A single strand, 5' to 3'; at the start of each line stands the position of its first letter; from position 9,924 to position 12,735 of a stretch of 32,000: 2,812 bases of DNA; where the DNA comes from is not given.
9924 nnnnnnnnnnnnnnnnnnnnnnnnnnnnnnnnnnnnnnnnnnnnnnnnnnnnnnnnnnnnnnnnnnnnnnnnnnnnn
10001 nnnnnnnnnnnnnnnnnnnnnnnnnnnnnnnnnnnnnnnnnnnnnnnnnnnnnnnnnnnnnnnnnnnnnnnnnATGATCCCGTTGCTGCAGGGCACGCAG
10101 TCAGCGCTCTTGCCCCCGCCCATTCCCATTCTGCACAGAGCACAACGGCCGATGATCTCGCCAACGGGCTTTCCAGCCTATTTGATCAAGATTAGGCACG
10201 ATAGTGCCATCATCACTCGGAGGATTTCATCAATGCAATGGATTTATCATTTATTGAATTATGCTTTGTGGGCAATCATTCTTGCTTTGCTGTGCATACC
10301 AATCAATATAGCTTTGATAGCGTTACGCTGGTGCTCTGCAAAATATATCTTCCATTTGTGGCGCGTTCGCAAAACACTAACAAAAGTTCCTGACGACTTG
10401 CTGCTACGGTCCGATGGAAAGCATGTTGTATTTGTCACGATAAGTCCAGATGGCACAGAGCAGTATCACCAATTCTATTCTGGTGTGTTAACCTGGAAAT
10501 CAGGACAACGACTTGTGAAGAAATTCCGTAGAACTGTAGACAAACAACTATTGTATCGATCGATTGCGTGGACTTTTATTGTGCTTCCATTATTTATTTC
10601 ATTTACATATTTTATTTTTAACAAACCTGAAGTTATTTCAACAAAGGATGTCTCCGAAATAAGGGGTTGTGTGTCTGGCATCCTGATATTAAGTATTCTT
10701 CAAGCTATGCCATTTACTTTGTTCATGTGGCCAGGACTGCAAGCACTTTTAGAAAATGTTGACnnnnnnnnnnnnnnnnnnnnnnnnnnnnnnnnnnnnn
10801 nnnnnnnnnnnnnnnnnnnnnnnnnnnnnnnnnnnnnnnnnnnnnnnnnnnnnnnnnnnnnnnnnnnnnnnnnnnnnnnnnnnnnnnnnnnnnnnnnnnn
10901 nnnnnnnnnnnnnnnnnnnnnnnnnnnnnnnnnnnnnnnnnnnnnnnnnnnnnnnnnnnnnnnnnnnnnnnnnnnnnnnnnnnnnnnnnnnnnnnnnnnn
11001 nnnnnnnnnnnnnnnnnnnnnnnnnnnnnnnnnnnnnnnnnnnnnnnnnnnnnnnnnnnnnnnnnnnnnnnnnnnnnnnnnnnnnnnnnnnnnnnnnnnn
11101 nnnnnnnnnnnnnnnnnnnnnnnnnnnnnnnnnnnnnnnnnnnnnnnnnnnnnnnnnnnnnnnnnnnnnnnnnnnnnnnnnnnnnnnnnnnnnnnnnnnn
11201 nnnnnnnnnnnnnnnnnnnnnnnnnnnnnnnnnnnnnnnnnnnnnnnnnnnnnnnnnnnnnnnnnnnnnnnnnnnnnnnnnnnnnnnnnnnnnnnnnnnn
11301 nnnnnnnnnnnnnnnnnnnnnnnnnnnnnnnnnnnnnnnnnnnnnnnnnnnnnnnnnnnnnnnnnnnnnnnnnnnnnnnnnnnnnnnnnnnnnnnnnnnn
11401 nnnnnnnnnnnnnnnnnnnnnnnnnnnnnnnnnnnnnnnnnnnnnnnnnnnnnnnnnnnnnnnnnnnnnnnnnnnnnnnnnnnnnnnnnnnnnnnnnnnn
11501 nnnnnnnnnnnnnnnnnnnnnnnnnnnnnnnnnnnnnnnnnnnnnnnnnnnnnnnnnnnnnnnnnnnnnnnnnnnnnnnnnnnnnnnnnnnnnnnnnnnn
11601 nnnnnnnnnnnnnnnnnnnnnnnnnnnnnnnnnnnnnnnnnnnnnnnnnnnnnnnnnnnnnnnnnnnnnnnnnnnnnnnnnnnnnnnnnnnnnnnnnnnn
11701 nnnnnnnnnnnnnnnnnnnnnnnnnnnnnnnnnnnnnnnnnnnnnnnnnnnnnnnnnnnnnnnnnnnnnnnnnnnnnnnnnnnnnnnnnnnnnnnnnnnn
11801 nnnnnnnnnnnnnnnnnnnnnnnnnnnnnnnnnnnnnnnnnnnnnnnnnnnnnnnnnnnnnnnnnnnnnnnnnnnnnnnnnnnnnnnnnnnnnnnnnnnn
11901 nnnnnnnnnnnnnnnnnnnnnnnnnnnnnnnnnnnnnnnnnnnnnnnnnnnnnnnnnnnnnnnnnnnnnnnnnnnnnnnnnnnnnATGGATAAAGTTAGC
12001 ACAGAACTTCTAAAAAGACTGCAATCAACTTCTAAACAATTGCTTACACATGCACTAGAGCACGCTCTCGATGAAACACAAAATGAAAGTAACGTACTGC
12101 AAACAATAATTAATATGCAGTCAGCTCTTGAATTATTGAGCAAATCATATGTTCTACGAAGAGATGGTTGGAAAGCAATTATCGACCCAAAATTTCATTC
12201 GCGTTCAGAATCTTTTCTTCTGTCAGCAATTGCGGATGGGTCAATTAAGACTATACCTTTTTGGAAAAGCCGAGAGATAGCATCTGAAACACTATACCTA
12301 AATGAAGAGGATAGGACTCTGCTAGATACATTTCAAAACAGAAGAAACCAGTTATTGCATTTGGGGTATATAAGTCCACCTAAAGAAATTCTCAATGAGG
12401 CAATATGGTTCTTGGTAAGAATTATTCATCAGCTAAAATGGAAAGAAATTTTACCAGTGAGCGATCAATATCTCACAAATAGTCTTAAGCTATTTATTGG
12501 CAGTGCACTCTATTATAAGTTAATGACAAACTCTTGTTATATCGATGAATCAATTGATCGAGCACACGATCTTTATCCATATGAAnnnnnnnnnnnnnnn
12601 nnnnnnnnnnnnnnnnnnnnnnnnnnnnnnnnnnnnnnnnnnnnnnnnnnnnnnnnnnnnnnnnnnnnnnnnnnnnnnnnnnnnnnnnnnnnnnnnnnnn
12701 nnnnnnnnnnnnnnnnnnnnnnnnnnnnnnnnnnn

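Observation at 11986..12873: Uncharacterised HEPN-motif protein fused to three zinc ribbons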

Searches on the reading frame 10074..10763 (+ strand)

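Call 4: search_protein_families(library=pfam, proteins=[window:10074-10763:+], max_evalue=1)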
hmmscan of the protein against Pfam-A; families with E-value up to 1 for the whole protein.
window:10074-10763:+ (230 aa): 1 family
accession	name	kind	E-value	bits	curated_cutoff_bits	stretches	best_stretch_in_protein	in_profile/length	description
PF21400.3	Ndc10_N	-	0.0024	18.6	23.8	1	121-206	9-93/119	Ndc10 N-terminal domain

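Call 5: search_protein_families(library=padloc, proteins=[window:10074-10763:+], max_evalue=1)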
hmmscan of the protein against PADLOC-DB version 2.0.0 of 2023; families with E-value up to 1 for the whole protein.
window:10074-10763:+ (230 aa): 0 families

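Call 6: search_protein_families(library=ncbifam, proteins=[window:10074-10763:+], max_evalue=1)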
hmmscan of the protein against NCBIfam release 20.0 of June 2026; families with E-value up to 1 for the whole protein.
window:10074-10763:+ (230 aa): 0 families

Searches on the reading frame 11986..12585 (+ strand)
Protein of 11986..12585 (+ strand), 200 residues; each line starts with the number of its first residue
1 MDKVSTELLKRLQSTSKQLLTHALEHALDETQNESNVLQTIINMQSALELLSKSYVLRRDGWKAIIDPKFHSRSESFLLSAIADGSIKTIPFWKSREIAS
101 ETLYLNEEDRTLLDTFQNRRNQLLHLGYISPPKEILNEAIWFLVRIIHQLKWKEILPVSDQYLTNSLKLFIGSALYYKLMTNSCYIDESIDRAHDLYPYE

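Call 99: predict_structure(alignment_id=A4)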
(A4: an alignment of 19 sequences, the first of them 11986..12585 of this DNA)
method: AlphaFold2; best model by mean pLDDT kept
length: 200 residues; sequences in the alignment: 19
mean_pLDDT: 84.4   pTM: 0.81
mean pLDDT of the five models: 84.4, 83.7, 81.4, 80.2, 76.9
residues with pLDDT >= 90: 76; 70-90: 102; 50-70: 19; < 50: 3
segments of 3 or more residues with pLDDT < 50: 198-200
pLDDT, mean of each block of 10 residues (from residue 1): 93 93 89 85 92 93 95 97 95 86 83 87 80 74 82 75 78 87 70 54
secondary structure, 60 per line:
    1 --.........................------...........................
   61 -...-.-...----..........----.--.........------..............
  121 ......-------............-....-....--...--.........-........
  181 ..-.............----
elements in order: H3-27 H34-60 H75-84 H92-100 H107-126 H134-145 H147-150 H152-155 H163-171 H173-182 H184-196

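Call 102: fold_search(model_id=the predicted structure, library=pdb)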
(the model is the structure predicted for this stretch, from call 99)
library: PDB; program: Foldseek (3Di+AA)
matches with E <= 10: 385; with E <= 0.001: 0
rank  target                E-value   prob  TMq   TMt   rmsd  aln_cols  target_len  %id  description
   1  6uth_a                3.5e-01  0.69  0.36  0.34  12.9       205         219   13  Allosteric coupling between alpha-rings of 20S proteasome, 20S proteasome singly capped with a PA26/E102A_PANc, togeth (released 2020-09-09)
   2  9ca3_B                3.8e-01  0.30  0.30  0.24  16.7       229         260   15  Crystal structure of MarE C280S in complex with cyanide bound heme and its native substrate, beta-methyl-L-tryptophan (released 2025-04-02)
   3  5yep_C                4.9e-01  0.85  0.37  0.50   5.2       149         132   11  Crystal structure of SO_3166-SO_3165 from Shewanella oneidensis (released 2018-03-28)
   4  8vyy_A                5.1e-01  0.28  0.30  0.25  17.4       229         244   14  The crystal structure of MarE in complex with its native substrate, beta-methyl-L-tryptophan (released 2025-04-02)
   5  4yxm_A                5.9e-01  0.12  0.21  0.14  13.1       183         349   12  Structure of Thermotoga maritima DisA D75N mutant with reaction product c-di-AMP (released 2015-06-03)
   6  2l6f_MODEL_1_A        7.9e-01  0.12  0.21  0.23  16.9       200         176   12  NMR Solution structure of FAT domain of FAK complexed with LD2 and LD4 motifs of PAXILLIN (released 2012-05-30)
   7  3riu_B                7.9e-01  0.09  0.21  0.20  16.9       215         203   11  Crystal structure of Drosophila hexameric C3PO formed by truncated Translin and Trax (released 2011-05-11)
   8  7xjj_E                7.9e-01  0.08  0.19  0.16  21.7       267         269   13  Cryo-EM structure of the galanin-bound GALR1-miniGo complex (released 2023-05-03)
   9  5b7i_B                8.3e-01  0.25  0.24  0.32  13.8       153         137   13  Cas3-AcrF3 complex (released 2016-07-06)
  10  2w2u_A                9.6e-01  0.54  0.22  0.53  11.6       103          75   17  STRUCTURAL INSIGHT INTO THE INTERACTION BETWEEN ARCHAEAL ESCRT-III AND AAA-ATPASE (released 2009-07-14)
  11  6xmj_Q                9.6e-01  0.25  0.31  0.31  14.8       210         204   11  Human 20S proteasome bound to an engineered 11S (PA26) activator (released 2020-07-22)
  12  9ca3_D                9.6e-01  0.25  0.27  0.22  14.1       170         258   15  Crystal structure of MarE C280S in complex with cyanide bound heme and its native substrate, beta-methyl-L-tryptophan (released 2025-04-02)
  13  5yep_B                1.0e+00  0.75  0.40  0.55   9.2       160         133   12  Crystal structure of SO_3166-SO_3165 from Shewanella oneidensis (released 2018-03-28)
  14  7r0r_MODEL_1_A        1.0e+00  0.05  0.15  0.13  19.2       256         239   14  Solution structure of the designed Armadillo repeat protein N(A4)M4C(AII) refined by pseudocontact shifts (released 2022-06-22)
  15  2ybb_N                1.1e+00  0.28  0.27  0.23  11.5       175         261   13  Fitted model for bovine mitochondrial supercomplex I1III2IV1 by single particle cryo-EM (EMD-1876) (released 2011-10-19)
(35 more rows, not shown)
